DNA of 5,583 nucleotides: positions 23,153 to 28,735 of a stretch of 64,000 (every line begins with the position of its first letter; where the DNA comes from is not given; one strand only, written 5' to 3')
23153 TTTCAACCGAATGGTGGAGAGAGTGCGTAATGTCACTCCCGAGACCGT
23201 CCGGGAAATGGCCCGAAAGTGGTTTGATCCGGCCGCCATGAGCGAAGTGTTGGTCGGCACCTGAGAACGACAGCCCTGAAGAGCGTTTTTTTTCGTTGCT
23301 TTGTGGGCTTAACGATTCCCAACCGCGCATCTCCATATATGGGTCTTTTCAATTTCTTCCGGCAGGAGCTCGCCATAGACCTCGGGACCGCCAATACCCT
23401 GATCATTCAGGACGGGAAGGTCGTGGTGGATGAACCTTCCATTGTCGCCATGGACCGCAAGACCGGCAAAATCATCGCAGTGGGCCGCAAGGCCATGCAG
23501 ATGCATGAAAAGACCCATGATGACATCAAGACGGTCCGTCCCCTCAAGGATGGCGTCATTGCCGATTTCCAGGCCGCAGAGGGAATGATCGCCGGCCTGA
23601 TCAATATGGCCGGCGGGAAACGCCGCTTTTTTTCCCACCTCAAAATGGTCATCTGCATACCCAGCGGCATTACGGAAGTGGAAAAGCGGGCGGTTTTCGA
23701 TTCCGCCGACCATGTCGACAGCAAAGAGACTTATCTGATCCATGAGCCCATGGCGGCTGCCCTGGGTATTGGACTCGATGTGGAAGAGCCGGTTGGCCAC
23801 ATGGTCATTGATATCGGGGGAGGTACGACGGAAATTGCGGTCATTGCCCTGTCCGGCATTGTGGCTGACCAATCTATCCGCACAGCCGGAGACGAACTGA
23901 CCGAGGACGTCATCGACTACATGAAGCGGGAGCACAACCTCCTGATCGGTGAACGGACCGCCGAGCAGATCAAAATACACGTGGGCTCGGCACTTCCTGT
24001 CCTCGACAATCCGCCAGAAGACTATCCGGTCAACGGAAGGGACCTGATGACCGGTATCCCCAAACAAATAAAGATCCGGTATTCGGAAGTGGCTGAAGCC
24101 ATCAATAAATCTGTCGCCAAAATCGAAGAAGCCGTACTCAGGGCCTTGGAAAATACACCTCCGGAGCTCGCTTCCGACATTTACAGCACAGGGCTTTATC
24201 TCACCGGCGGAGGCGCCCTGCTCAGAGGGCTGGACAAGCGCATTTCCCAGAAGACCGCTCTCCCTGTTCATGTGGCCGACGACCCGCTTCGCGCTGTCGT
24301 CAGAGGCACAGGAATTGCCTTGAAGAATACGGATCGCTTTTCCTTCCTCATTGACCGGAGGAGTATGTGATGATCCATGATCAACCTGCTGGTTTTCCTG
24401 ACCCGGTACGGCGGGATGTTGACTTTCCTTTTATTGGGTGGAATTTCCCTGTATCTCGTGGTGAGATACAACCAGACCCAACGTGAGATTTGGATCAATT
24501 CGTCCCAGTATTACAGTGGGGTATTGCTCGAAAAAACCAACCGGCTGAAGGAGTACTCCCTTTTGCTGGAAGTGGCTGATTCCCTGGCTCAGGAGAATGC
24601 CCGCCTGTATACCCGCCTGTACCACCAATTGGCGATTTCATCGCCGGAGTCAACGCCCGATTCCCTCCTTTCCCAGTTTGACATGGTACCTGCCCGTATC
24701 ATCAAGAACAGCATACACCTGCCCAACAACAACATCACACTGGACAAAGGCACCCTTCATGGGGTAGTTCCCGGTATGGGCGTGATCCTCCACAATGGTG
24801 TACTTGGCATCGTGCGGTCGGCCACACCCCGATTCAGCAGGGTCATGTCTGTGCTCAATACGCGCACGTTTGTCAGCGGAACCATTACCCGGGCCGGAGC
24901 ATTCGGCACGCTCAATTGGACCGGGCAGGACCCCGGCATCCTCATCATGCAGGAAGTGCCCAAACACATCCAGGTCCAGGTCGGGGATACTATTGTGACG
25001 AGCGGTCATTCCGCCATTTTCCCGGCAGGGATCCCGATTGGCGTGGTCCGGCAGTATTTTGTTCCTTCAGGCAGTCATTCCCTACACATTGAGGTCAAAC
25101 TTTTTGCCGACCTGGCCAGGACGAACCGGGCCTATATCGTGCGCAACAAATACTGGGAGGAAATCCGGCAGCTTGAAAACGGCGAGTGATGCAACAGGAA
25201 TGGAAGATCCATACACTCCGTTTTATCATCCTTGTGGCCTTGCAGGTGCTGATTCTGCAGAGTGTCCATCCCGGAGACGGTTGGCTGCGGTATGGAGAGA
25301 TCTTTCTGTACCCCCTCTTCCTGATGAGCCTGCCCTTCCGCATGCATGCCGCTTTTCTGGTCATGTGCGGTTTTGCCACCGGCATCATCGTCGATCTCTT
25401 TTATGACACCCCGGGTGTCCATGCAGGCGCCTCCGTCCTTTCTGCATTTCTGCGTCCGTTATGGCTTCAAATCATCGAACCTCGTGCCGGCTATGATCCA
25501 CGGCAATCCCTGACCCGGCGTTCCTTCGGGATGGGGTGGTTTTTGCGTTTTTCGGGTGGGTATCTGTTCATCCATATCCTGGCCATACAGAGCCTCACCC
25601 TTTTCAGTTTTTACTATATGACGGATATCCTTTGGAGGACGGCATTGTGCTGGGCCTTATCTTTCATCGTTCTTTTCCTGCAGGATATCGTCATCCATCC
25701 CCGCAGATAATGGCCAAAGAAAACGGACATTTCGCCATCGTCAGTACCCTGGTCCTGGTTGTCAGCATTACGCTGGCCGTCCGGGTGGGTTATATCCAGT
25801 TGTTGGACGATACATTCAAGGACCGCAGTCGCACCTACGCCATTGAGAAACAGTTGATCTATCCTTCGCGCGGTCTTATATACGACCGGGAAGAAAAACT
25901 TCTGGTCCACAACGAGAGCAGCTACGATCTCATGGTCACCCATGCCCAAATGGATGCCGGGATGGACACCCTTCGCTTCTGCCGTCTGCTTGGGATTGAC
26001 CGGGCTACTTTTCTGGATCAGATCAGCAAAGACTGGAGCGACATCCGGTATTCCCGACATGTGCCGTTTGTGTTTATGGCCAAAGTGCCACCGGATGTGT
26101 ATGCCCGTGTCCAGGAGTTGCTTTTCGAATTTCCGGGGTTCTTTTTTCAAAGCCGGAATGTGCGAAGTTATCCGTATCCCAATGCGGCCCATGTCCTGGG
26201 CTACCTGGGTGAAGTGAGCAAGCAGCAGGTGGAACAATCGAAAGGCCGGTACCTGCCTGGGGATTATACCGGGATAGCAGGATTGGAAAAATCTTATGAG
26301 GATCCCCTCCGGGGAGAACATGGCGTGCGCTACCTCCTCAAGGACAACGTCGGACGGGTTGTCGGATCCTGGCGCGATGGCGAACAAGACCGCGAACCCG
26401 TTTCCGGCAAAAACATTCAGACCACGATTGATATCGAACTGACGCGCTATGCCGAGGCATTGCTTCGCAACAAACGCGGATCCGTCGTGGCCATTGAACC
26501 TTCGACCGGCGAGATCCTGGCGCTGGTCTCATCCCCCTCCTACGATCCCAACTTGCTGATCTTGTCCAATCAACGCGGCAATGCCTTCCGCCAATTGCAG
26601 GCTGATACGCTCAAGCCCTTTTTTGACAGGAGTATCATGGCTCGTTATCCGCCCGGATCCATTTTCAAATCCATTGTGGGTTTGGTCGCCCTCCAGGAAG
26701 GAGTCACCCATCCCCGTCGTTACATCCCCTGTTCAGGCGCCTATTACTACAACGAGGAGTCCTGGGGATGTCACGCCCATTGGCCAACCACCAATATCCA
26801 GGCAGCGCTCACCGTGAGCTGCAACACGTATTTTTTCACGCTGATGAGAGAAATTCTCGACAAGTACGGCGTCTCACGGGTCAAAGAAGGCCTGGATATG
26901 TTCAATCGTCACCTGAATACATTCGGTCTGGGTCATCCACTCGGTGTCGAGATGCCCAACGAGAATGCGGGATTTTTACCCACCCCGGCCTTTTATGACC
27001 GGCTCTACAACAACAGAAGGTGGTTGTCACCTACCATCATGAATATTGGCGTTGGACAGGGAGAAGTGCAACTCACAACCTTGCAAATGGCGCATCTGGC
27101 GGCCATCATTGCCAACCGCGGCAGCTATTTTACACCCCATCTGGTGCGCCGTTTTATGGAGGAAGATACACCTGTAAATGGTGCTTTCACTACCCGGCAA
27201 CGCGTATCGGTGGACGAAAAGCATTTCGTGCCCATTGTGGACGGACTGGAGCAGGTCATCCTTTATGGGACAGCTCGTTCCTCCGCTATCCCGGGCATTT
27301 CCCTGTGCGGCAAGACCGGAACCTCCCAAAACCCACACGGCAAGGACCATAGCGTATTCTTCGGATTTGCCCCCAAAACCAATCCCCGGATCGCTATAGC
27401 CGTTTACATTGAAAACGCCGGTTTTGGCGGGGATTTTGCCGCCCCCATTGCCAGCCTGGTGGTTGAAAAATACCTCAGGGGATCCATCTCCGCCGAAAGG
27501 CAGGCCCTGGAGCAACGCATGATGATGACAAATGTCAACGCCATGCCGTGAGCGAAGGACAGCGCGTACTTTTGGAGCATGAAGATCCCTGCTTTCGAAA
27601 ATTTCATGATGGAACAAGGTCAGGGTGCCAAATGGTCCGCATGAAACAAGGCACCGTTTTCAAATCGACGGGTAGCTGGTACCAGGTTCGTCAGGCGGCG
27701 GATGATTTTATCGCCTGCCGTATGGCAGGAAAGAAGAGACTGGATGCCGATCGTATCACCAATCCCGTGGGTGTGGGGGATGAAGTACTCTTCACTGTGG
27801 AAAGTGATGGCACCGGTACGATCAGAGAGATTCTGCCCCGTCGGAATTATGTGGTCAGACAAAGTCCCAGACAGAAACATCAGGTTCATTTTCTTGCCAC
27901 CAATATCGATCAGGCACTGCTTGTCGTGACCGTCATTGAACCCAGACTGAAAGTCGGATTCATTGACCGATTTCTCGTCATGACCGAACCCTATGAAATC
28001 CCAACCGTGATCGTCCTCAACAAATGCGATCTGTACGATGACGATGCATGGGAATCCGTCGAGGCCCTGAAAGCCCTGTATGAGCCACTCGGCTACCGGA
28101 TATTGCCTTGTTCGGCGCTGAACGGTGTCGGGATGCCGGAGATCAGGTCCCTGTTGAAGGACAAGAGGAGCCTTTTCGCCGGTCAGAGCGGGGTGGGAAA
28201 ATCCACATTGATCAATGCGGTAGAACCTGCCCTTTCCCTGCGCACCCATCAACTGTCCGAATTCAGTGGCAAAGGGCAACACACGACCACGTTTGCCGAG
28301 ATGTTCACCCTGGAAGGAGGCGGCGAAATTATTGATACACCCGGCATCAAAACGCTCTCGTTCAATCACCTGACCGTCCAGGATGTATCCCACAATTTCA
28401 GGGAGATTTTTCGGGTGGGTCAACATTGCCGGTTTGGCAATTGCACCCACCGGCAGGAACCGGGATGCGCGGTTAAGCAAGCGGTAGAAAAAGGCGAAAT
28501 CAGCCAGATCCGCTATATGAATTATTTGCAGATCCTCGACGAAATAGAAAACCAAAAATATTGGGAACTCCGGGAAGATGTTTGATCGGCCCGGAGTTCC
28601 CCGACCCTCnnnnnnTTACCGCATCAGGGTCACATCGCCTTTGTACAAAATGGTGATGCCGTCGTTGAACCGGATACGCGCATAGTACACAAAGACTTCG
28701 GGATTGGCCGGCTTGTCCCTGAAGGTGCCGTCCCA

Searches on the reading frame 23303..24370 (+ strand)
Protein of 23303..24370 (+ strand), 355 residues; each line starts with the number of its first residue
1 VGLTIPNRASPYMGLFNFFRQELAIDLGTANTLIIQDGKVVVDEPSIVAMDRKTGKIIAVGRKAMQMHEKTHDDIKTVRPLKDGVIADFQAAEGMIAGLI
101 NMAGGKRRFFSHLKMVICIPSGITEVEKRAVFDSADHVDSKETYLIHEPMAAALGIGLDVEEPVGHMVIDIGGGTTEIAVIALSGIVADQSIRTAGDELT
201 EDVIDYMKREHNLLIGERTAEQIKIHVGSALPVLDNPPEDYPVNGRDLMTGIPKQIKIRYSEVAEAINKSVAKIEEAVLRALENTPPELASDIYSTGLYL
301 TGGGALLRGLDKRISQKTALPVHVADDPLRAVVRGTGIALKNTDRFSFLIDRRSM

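Call 76: search_protein_families(library=pfam, proteins=[window:23303-24370:+], max_evalue=0.00001)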
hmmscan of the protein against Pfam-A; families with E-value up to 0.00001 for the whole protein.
window:23303-24370:+ (355 aa): 4 families
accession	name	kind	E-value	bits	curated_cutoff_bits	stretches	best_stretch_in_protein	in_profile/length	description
PF06723.19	MreB_Mbl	-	8e-124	413.2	27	1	21-345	2-324/327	MreB/Mbl protein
PF14450.12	FtsA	-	7.8e-12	46.1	31.8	1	167-326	1-111/127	Cell division protein FtsA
PF00012.26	HSP70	-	6.8e-07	28.3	20.6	1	114-187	135-209/599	Hsp70 protein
PF00022.25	Actin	-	9.4e-07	28.2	27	0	43-210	29-190/410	Actin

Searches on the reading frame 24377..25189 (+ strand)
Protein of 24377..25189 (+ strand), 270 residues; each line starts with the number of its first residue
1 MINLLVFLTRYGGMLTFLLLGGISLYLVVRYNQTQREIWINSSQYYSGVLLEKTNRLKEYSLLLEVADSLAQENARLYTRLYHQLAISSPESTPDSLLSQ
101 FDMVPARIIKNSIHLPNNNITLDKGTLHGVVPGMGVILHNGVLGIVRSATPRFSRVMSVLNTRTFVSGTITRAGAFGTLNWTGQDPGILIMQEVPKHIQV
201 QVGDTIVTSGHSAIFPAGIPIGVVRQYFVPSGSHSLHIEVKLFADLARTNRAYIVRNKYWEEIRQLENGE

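Call 76: search_protein_families(library=pfam, proteins=[window:24377-25189:+], max_evalue=0.00001)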
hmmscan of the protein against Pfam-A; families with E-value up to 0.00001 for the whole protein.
window:24377-25189:+ (270 aa): 1 family
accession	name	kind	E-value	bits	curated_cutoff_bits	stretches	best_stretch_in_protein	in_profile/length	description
PF04085.20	MreC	-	5e-35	120.9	28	1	108-255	1-146/147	Rod shape-determining protein MreC, barrel core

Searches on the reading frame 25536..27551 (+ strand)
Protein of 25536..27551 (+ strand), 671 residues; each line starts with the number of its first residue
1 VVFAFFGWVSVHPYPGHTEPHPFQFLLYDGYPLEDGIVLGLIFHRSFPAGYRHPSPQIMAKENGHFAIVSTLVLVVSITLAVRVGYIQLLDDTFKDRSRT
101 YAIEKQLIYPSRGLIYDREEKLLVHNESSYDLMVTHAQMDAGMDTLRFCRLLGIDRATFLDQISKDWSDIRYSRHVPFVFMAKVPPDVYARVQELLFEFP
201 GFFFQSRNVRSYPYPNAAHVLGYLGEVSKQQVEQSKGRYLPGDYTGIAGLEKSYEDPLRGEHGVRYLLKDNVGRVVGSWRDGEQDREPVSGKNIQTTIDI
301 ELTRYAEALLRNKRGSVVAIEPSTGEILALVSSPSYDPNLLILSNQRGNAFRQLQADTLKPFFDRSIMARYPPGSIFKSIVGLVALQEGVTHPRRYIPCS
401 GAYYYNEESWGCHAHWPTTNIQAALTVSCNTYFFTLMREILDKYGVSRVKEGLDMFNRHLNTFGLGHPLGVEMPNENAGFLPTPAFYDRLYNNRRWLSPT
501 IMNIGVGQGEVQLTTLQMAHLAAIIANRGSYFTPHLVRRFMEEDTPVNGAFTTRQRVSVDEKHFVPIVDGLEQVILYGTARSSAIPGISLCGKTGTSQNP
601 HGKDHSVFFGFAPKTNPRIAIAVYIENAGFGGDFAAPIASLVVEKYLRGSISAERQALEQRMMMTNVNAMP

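Call 53: search_protein_families(library=pfam, proteins=[window:25536-27551:+], max_evalue=0.00001)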
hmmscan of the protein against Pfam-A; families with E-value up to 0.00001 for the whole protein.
window:25536-27551:+ (671 aa): 2 families
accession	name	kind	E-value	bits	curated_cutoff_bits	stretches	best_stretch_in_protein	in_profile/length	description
PF00905.27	Transpeptidase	-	7.4e-53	180.1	22.1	1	315-640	1-295/299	Penicillin binding protein transpeptidase domain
PF03717.20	PBP_dimer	-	6.8e-37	128.1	24.4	1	108-277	2-177/180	Penicillin-binding Protein dimerisation domain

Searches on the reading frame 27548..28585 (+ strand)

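Call 76: search_protein_families(library=pfam, proteins=[window:27548-28585:+], max_evalue=0.00001)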
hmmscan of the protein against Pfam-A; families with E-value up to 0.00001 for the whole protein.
window:27548-28585:+ (345 aa): 3 families
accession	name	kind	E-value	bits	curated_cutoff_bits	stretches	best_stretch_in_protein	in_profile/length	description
PF03193.22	RsgA_GTPase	-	5.5e-53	179.8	30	1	95-272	1-173/174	RsgA GTPase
PF16745.11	RsgA_N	-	3.9e-12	46.2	27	1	34-92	1-54/54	RsgA N-terminal domain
PF01926.29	MMR_HSR1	-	2.4e-06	28.1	21.9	0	209-270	3-57/113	50S ribosome-binding GTPase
